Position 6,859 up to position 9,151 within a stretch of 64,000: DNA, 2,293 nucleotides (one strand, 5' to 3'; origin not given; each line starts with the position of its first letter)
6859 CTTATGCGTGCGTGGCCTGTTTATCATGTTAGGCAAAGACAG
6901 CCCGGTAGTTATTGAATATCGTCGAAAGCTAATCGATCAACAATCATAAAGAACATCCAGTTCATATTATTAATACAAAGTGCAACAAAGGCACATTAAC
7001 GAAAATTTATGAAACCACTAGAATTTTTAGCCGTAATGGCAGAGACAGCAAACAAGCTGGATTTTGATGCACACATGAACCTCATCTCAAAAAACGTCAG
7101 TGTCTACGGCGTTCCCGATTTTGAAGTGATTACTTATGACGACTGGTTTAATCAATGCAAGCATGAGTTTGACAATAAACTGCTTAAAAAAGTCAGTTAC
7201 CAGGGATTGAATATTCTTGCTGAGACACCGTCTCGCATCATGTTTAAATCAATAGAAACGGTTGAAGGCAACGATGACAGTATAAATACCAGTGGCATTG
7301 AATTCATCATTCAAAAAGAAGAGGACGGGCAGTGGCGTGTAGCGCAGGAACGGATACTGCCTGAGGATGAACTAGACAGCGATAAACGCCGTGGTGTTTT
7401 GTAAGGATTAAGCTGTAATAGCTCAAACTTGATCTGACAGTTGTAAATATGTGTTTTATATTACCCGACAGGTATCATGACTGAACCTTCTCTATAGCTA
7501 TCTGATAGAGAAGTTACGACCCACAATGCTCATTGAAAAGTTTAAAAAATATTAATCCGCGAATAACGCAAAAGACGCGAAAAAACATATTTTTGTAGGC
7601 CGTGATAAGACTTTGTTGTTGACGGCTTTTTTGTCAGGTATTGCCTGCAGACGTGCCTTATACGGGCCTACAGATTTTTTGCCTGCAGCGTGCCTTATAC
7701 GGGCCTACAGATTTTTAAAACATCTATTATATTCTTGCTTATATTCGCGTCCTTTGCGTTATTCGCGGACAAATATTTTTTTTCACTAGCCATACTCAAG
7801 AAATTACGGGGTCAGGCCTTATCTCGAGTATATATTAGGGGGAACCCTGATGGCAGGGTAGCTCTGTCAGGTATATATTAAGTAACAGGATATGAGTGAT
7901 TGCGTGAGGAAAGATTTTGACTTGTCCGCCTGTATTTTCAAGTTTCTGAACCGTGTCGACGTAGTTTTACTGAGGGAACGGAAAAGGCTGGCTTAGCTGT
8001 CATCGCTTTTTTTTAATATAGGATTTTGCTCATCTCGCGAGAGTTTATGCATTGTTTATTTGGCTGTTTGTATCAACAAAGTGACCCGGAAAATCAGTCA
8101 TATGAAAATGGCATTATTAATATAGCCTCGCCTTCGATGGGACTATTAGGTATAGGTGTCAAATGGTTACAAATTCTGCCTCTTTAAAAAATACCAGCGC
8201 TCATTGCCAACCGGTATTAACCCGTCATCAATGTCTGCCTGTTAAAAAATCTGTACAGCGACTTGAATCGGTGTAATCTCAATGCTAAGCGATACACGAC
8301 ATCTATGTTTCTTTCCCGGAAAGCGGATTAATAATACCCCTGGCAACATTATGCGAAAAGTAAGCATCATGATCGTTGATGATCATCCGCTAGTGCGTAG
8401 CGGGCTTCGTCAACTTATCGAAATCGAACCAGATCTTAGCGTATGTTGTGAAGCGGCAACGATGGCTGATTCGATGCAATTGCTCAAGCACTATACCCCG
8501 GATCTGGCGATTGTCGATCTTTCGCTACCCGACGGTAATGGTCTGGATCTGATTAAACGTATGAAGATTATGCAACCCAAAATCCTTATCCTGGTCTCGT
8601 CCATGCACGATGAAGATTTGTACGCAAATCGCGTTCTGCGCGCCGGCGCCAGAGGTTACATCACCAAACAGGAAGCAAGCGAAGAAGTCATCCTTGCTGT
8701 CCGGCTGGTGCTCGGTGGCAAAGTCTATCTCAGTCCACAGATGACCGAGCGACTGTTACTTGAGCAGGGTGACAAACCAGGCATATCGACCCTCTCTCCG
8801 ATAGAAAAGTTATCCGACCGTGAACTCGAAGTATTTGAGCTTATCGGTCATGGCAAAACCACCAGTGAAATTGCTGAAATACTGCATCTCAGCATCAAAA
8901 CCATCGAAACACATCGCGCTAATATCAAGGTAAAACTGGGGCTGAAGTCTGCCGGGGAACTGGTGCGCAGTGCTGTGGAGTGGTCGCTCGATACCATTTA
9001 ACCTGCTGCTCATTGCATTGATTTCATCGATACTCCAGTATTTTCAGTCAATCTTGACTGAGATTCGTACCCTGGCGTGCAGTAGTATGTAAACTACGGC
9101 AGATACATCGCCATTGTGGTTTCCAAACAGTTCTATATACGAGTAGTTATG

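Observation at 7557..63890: Family-level pattern: post-stop-codon dyad elements whose arms are locus-specific periodic low-complexity sequences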

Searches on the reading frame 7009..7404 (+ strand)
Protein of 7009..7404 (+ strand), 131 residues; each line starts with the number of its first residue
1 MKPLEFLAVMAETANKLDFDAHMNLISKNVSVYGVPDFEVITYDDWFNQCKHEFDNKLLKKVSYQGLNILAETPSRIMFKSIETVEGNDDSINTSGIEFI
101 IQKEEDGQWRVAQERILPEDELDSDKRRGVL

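Call 61: search_protein_families(library=pfam, proteins=[window:7009-7404:+], max_evalue=0.00001)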
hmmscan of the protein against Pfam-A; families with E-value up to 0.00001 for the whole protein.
window:7009-7404:+ (131 aa): 0 families

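Call 93: search_protein_families(library=pfam, proteins=[window:7009-7404:+], max_evalue=0.05)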
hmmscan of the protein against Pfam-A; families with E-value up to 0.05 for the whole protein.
window:7009-7404:+ (131 aa): 2 families
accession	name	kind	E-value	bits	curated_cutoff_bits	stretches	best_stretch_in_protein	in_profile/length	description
PF13474.12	SnoaL_3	-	0.01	16.6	22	1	6-113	4-113/121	SnoaL-like domain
PF14534.12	DUF4440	-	0.044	14.7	25.2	0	11-111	9-107/107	Domain of unknown function (DUF4440)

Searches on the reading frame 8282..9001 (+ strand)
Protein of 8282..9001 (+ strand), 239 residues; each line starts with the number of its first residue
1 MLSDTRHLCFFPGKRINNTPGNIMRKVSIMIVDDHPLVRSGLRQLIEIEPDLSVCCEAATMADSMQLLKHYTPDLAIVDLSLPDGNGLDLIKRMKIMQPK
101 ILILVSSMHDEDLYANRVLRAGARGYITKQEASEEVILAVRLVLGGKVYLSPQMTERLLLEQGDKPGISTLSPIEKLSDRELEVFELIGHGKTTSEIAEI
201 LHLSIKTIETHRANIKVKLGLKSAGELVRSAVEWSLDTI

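Call 61: search_protein_families(library=pfam, proteins=[window:8282-9001:+], max_evalue=0.00001)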
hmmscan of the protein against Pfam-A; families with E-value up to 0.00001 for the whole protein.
window:8282-9001:+ (239 aa): 3 families
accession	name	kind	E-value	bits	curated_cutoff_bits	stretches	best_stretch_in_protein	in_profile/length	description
PF00072.30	Response_reg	-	2.7e-25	89.1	30.2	1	29-140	1-110/111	Response regulator receiver domain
PF00196.25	GerE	-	1e-16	60.7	23.5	1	176-231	2-57/57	Bacterial regulatory proteins, luxR family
PF08281.18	Sigma70_r4_2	-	4.9e-07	29.7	25.7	1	174-219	8-54/54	Sigma-70, region 4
